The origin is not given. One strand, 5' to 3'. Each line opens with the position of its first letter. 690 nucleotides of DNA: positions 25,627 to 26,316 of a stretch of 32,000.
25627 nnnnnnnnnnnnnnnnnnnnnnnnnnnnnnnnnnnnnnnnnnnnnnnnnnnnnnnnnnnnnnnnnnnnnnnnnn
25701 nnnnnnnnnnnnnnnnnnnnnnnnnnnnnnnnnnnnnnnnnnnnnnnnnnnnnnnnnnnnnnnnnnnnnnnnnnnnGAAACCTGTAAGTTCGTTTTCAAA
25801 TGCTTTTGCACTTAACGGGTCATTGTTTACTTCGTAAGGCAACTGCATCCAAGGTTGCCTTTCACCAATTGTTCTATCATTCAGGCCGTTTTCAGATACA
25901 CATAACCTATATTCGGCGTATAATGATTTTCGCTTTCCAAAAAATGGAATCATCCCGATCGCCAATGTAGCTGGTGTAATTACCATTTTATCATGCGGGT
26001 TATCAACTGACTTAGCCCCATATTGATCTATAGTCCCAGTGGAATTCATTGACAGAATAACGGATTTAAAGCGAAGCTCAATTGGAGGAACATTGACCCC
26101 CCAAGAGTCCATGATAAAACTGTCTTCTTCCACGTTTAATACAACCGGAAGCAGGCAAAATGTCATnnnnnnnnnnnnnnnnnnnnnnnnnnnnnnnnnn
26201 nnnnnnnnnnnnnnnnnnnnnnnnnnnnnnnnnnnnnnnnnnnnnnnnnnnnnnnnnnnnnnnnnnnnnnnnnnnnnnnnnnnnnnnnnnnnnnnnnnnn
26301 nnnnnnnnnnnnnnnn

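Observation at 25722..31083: Low-GC, all-minus-strand defence island between an anti-restriction module and an IS3 stump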

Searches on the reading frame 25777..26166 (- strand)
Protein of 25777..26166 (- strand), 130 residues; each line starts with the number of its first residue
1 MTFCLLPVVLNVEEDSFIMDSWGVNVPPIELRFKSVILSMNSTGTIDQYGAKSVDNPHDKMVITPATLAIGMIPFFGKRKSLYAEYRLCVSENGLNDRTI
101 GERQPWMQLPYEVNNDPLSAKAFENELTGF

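Call 25: find_homologous_proteins(query=window:25777-26166:-, max_evalue=0.01)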
Query seq(130 aa) (130 aa): 1 proteins with E <= 0.01 among 5 candidates.
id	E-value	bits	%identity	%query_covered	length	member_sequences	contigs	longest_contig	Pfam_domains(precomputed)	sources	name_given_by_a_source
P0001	8.5e-82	289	100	100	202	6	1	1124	-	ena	-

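Call 31: search_protein_representatives(protein=window:25777-26166:-)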
Query: 130 residues. Proteins with E-value up to 0.001 (for the whole library): 11; up to 1e-10: 3; up to 1e-30: 2. The best 11 are listed.
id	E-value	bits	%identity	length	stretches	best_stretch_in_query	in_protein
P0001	2.7e-82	289.3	100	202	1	1-130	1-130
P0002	1.6e-34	134.8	51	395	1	1-128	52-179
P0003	1.4e-17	80.0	36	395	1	2-127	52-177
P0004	2.0e-10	56.9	32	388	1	3-127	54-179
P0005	2.7e-10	56.4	31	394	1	2-128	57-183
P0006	7.3e-08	48.6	33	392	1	3-127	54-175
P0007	4.0e-05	39.7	42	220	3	97-120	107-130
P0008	1.0e-04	38.4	28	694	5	36-83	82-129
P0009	1.2e-04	38.2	31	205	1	4-110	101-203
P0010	1.7e-04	37.7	36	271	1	3-127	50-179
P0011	7.1e-04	35.7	30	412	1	3-117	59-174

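Call 33: search_protein_families(library=pfam, proteins=[P0002, P0003, P0004, P0005, P0006, P0011, P0008], max_evalue=0.01)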
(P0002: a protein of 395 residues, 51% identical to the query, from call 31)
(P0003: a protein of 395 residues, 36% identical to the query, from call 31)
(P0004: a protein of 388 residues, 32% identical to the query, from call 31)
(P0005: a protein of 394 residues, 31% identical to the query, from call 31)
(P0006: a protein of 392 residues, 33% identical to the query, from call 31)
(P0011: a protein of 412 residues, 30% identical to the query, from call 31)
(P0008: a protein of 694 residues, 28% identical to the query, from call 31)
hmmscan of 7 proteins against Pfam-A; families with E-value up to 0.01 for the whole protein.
P0002 (395 aa): 2 families
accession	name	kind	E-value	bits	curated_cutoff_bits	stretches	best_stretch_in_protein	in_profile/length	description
PF18739.6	HEPN_Apea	-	0.0011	19.8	24.4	1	301-386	41-130/136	Apea-like HEPN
PF18735.6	HEPN_RiboL-PSP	-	0.0016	18.8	28.4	1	327-362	120-167/191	RiboL-PSP-HEPN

P0003 (395 aa): 1 family
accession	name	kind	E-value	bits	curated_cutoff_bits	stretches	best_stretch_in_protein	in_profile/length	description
PF18735.6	HEPN_RiboL-PSP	-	0.007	16.7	28.4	0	296-377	101-188/191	RiboL-PSP-HEPN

P0004 (388 aa): 1 family
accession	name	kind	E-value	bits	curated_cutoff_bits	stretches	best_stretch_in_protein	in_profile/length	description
PF18735.6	HEPN_RiboL-PSP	-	0.0001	22.7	28.4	1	262-358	88-168/191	RiboL-PSP-HEPN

P0005 (394 aa): 0 families

P0006 (392 aa): 0 families

P0011 (412 aa): 0 families

P0008 (694 aa): 6 families
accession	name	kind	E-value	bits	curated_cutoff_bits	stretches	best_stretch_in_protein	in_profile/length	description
PF10277.15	Frag1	-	3.7e-16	59.8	30.3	3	247-389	4-146/220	Frag1/DRAM/Sfk1 family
PF24717.1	DUF7672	-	0.0001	22.7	27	0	208-238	43-73/78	Family of unknown function (DUF7672)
PF20540.3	DUF6755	-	0.00021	21.9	27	0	127-155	39-67/75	Family of unknown function (DUF6755)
PF23928.1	DUF7266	-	0.0033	17.6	27.6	0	191-227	22-58/145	Family of unknown function (DUF7266)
PF01618.21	MotA_ExbB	-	0.0046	17.2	22.9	0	490-511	90-110/127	MotA/TolQ/ExbB proton channel family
PF07309.16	FlaF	-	0.008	16.6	23.6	0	318-348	32-62/113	Flagellar protein FlaF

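Call 34: search_protein_families(library=padloc, proteins=[P0002, P0003, P0004, P0005, P0006, P0011, P0008], max_evalue=0.01)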
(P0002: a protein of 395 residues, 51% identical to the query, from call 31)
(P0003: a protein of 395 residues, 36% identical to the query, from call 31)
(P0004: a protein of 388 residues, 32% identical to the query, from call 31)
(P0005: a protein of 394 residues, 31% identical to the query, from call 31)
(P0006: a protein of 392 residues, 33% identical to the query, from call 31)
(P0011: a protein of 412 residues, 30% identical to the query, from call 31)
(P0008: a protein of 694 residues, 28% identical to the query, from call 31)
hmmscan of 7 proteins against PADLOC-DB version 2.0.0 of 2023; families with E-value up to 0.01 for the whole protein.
P0002 (395 aa): 0 families

P0003 (395 aa): 0 families

P0004 (388 aa): 2 families
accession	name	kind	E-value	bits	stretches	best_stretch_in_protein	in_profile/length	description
PDLC03820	RTasHEPN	-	0.0024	16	0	317-350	57-91/148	DRT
PDLC01825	CARF2--CARF_HEPN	-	0.0042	14.1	1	330-367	334-368/382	-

P0005 (394 aa): 0 families

P0006 (392 aa): 0 families

P0011 (412 aa): 0 families

P0008 (694 aa): 1 family
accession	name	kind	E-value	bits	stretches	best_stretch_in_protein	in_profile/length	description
PDLC01696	typeIV_Cas11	-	0.0076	14.3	0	300-348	46-94/161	Cas11_2_IV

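Call 35: find_encoding_contigs(protein=P0002, flank=8000, max_places=5)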
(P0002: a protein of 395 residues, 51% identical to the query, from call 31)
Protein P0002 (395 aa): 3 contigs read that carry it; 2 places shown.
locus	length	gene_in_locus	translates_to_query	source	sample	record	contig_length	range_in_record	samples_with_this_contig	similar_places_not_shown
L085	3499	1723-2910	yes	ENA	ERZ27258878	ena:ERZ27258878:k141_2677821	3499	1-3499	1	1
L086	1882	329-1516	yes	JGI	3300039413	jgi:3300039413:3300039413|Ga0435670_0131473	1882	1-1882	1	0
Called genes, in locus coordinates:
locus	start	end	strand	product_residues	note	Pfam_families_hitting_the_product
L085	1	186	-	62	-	?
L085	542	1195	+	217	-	-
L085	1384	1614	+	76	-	PF09926:DUF2158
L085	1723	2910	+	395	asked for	-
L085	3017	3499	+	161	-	?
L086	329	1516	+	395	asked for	-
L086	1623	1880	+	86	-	?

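Call 45: find_homologous_proteins(query=P0002, max_evalue=0.001)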
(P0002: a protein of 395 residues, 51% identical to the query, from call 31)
Query P0002 (395 aa): 8 proteins with E <= 0.001 among 3904 candidates.
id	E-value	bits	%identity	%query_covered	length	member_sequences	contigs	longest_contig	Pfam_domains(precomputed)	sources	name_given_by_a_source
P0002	2.4e-265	898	100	100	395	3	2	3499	-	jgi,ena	jgi:hypothetical protein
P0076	1.4e-124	434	50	98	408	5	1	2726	PF18735.7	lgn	-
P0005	4.3e-80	288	40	98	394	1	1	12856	-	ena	-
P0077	3.1e-66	242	36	98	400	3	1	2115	-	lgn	-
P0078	4.3e-65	239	36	98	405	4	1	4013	-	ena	-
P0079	1.1e-57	214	37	91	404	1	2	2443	-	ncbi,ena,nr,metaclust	ncbi:MAG: hypothetical protein A2298_03425 [Gammaproteobacteria bacterium RIFOXYB2_FULL_38_6]|nr:MAG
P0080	1.1e-44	171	32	93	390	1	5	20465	-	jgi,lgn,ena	jgi:hypothetical protein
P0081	8.7e-43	165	32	92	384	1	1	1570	-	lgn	-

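Call 46: find_encoding_contigs(protein=P0005, flank=8000, max_places=3)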
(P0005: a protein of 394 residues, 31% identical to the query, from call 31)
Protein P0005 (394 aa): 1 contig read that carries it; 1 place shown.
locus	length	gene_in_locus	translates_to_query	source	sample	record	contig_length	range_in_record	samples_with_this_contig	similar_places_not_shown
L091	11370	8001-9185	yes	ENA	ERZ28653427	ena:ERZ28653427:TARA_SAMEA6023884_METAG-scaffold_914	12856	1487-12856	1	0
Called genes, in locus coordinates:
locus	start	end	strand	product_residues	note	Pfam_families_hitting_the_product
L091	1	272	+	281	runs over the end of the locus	-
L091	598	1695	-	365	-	PF14020:DUF4236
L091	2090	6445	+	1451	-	PF13086:AAA_11, PF13604:AAA_30 (weak), PF13245:AAA_19 (faint), PF13604:AAA_30 (weak), PF13087:AAA_12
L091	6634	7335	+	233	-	-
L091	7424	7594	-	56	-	-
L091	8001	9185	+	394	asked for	-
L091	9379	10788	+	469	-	-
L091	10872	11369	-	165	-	?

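Call 47: find_encoding_contigs(protein=P0080, flank=8000, max_places=4)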
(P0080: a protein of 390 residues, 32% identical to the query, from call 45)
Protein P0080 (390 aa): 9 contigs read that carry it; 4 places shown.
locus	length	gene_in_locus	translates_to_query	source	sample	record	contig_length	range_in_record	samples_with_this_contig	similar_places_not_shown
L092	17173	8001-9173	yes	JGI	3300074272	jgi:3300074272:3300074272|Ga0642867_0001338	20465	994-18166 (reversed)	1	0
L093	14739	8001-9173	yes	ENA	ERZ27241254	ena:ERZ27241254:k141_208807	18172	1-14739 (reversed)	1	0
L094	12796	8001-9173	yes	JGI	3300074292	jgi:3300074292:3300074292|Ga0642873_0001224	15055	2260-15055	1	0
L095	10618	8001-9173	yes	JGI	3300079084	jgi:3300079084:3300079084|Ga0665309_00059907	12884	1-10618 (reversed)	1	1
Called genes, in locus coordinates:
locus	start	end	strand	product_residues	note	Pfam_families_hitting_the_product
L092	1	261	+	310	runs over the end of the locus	-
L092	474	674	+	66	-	-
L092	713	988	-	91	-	PF12728:HTH_17 (weak)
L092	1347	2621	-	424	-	PF18860:AbiJ_NTD3, PF14355:Abi_C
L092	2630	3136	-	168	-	-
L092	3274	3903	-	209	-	-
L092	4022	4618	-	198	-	-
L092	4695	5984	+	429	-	-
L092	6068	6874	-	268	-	PF02586:SRAP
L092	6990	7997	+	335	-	-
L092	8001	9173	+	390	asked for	-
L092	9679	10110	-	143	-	-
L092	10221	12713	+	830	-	PF27097:VirB4_TrbE_N, PF03135:CagE_TrbE_VirB (faint), PF19044:P-loop_TraG (weak), PF01935:DUF87 (weak), PF10412:TrwB_AAD_bind (faint), PF19044:P-loop_TraG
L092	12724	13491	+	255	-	PF03524:CagX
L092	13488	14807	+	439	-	PF03743:TrbI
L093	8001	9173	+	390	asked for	-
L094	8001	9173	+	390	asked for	-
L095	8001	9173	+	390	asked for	-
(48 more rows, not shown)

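Call 77: search_protein_families(library=ncbifam, proteins=[P0002], max_evalue=0.001)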
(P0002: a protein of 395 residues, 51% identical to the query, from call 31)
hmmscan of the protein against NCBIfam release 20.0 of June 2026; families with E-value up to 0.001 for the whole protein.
P0002 (395 aa): 0 families

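Call 82: find_encoding_contigs(protein=P0076, flank=10000, max_places=6)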
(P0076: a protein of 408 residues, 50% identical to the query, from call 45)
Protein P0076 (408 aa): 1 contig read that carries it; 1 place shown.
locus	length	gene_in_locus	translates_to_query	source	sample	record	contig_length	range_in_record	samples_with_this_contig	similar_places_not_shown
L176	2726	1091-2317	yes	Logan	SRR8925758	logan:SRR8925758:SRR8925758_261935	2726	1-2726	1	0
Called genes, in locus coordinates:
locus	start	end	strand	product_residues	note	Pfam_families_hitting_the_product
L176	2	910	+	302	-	?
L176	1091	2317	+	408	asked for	PF18735:HEPN_RiboL-PSP (weak)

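Call 98: predict_structure(alignment_id=A3)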
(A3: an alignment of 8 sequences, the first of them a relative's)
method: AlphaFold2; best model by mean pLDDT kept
length: 395 residues; sequences in the alignment: 8
mean_pLDDT: 83.5   pTM: 0.82
mean pLDDT of the five models: 83.5, 82.4, 82.2, 81.9, 81.3
residues with pLDDT >= 90: 156; 70-90: 180; 50-70: 41; < 50: 18
segments of 3 or more residues with pLDDT < 50: 354-363, 391-395
pLDDT, mean of each block of 10 residues (from residue 1): 93 73 92 94 93 92 88 88 91 85 62 80 94 93 90 86 74 92 92 88 72 93 90 68 68 81 77 87 92 90 82 86 85 92 87 49 70 91 78 34
secondary structure, 60 per line:
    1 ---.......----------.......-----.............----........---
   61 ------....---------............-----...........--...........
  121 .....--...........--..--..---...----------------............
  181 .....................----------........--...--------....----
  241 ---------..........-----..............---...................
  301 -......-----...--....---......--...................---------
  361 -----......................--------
elements in order: H4-10 H21-27 H33-45 E50-57 E67-70 E80-91 E97-101 H102-107 E113-125 H128-138 E150-152 H171-201 E212-219 E222-224 H233-236 H250-259 H265-278 H282-300 E305-307 E313-315 H318-321 H325-330 H333-351 H366-387

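Call 100: fold_search(model_id=the predicted structure, library=pdb)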
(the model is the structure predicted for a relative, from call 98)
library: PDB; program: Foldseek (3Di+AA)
matches with E <= 10: 417; with E <= 0.001: 0
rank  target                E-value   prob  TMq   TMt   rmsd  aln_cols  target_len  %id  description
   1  9i2q_A                1.0e-02  0.14  0.12  0.08  21.5       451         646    8  Wzc-K540M-3YE MgADP C1 (released 2025-04-30)
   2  9r6b_I                6.7e-02  0.04  0.08  0.06  32.1       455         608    8  CPS secretion pathway Wza-Wzc (Conf 4) (released 2026-03-04)
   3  9r64_I                7.5e-02  0.06  0.09  0.06  34.7       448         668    9  CPS secretion pathway Wza-Wzc_C1 (Conf 0) (released 2026-03-04)
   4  8tvu_A                7.9e-02  0.04  0.10  0.06  36.5       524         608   10  In situ cryo-EM structure of bacteriophage P22 portal protein: head-to-tail protein complex at 3.0A resolution (released 2023-11-29)
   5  5f93_A                8.3e-02  0.09  0.12  0.12  24.1       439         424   10  Blood group antigen binding adhesin BabA of Helicobacter pylori strain A730 in complex with blood group H Lewis b hexa (released 2016-01-20)
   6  5f93_E                1.4e-01  0.07  0.12  0.11  23.9       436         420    8  Blood group antigen binding adhesin BabA of Helicobacter pylori strain A730 in complex with blood group H Lewis b hexa (released 2016-01-20)
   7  1uww_A                1.6e-01  0.08  0.07  0.13  16.8       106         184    8  X-ray crystal structure of a non-crystalline cellulose specific carbohydrate-binding module: CBM28. (released 2004-05-13)
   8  5f93_B                2.7e-01  0.06  0.10  0.09  25.4       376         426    8  Blood group antigen binding adhesin BabA of Helicobacter pylori strain A730 in complex with blood group H Lewis b hexa (released 2016-01-20)
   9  5f7w_B                3.0e-01  0.04  0.09  0.09  19.9       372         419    9  Blood group antigen binding adhesin BabA of Helicobacter pylori strain 17875 in complex with blood group B Lewis b hep (released 2016-01-20)
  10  9exq_B                3.2e-01  0.02  0.07  0.06  30.1       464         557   10  Wzc-K540M-3YE-N711Y MgADP C1 (released 2025-04-23)
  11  1uww_B                3.3e-01  0.06  0.07  0.13  17.1       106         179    8  X-ray crystal structure of a non-crystalline cellulose specific carbohydrate-binding module: CBM28. (released 2004-05-13)
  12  8d7f_F                3.9e-01  0.13  0.10  0.11  15.0       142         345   13  FlvF from Aspergillus flavus in complex with Bis-Tris (released 2022-09-07)
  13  5avi_A                5.1e-01  0.06  0.10  0.15  20.2       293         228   10  Crystal structure of LXRalpha in complex with tert-butyl benzoate analog, compound 4 (released 2015-08-26)
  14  5f8q_A                5.1e-01  0.04  0.13  0.12  26.2       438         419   10  Blood group antigen binding adhesin BabA of Helicobacter pylori strain S831 in complex with Nanobody Nb-ER19 (released 2016-01-20)
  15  8d7f_B                5.4e-01  0.10  0.10  0.11  15.0       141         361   13  FlvF from Aspergillus flavus in complex with Bis-Tris (released 2022-09-07)
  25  5yjc_B                9.3e-01  0.60  0.21  0.31   6.8       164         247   13  Structural insights into the CRISPR-Cas-associated ribonuclease activity of Staphylococcus epidermidis Csm6 (released 2018-10-17)
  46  1o3u                  1.3e+00  0.57  0.20  0.54   5.8       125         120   11  Crystal structure of an hepn domain protein (tm0613) from thermotoga maritima at 1.75 A resolution (released 2003-04-22)
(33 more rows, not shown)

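Call 104: fold_search(model_id=the predicted structure, library=viral)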
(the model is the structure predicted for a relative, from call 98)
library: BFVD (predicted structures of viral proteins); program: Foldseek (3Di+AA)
matches with E <= 10: 585; with E <= 0.001: 0
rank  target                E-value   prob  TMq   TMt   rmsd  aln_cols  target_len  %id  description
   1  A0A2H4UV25            3.3e-02  0.09  0.09  0.08  23.3       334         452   10  Pseudouridine synthase [Bodo saltans virus]
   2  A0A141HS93            4.5e-02  0.08  0.11  0.05  28.8       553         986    7  (no name in the UniProt tables at hand)
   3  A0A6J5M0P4            5.6e-02  0.16  0.13  0.12  15.4       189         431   13  COG2509 Uncharacterized FAD-dependent dehydrogenases [uncultured Caudovirales phage]
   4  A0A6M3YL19            5.9e-02  0.07  0.10  0.07  28.3       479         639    7  (no name in the UniProt tables at hand)
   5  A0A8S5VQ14            6.2e-02  0.05  0.06  0.12  22.2       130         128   11  Uncharacterized protein [Ackermannviridae sp.]
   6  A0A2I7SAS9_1          7.3e-02  0.06  0.09  0.04  24.1       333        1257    7  (no name in the UniProt tables at hand)
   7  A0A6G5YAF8            1.1e-01  0.12  0.13  0.18  15.5       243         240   10  (no name in the UniProt tables at hand)
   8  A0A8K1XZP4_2          1.3e-01  0.06  0.13  0.06  26.3       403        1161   11  (no name in the UniProt tables at hand)
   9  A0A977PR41            1.4e-01  0.08  0.07  0.16  22.1       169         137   15  Uncharacterized protein [Arthrobacter phage Shambre1]
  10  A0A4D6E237            1.6e-01  0.06  0.08  0.12  20.0       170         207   11  Head-to-tail adaptor [Gordonia phage GodonK]
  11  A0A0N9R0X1            1.8e-01  0.04  0.10  0.08  32.1       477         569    8  Uncharacterized protein [Chrysochromulina ericina virus CeV-01B]
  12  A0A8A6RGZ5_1          1.9e-01  0.06  0.11  0.06  18.4       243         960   10  Polyprotein [Orthopteran flavi-related virus]
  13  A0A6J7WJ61            1.9e-01  0.02  0.07  0.04  52.6       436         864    9  PA14 domain containing protein [uncultured Caudovirales phage]
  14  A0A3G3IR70            2.0e-01  0.03  0.10  0.10  22.9       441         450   11  (no name in the UniProt tables at hand)
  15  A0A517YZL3            2.1e-01  0.09  0.08  0.06  15.2       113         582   13  (no name in the UniProt tables at hand)
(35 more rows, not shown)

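Call 105: search_solved_structures(query=A3, max_evalue=10)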
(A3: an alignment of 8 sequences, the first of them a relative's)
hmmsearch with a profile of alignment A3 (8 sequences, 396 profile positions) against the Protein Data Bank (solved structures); distinct sequences matched with E-value up to 10: 3.
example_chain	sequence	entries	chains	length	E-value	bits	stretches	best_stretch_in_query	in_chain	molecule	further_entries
5lcy_A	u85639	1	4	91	0.71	12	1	258-294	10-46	Frmr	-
3aro_A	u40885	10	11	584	1.1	11.3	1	272-324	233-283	Chitinase A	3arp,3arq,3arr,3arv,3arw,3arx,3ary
3b9a_A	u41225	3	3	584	1.1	11.3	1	272-324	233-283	Chitinase A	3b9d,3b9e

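Call 106: search_protein_families(library=pfam, alignment_id=A3, max_evalue=0.1)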
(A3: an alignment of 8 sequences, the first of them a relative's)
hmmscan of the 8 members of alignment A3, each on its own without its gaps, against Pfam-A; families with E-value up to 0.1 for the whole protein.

A. member 1, P0002 (395 aa): 3 families
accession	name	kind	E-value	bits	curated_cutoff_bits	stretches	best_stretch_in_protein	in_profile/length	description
PF18739.6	HEPN_Apea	-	0.0011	19.8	24.4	1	301-386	41-130/136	Apea-like HEPN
PF18735.6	HEPN_RiboL-PSP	-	0.0016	18.8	28.4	1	327-362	120-167/191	RiboL-PSP-HEPN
PF12358.13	DUF3644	-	0.011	15.8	27.6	1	305-351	59-103/183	Domain of unknown function (DUF3644)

B. families by the number of members that match (of 8 scanned): 5 families
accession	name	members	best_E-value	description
PF18735.6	HEPN_RiboL-PSP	2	8.1e-06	RiboL-PSP-HEPN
PF18737.6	HEPN_MAE_28990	1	0.00028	MAE_28990/MAE_18760-like HEPN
PF18739.6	HEPN_Apea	1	0.0011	Apea-like HEPN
PF12358.13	DUF3644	1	0.011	Domain of unknown function (DUF3644)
PF23526.1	AprA_N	1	0.032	AprA N-terminal domain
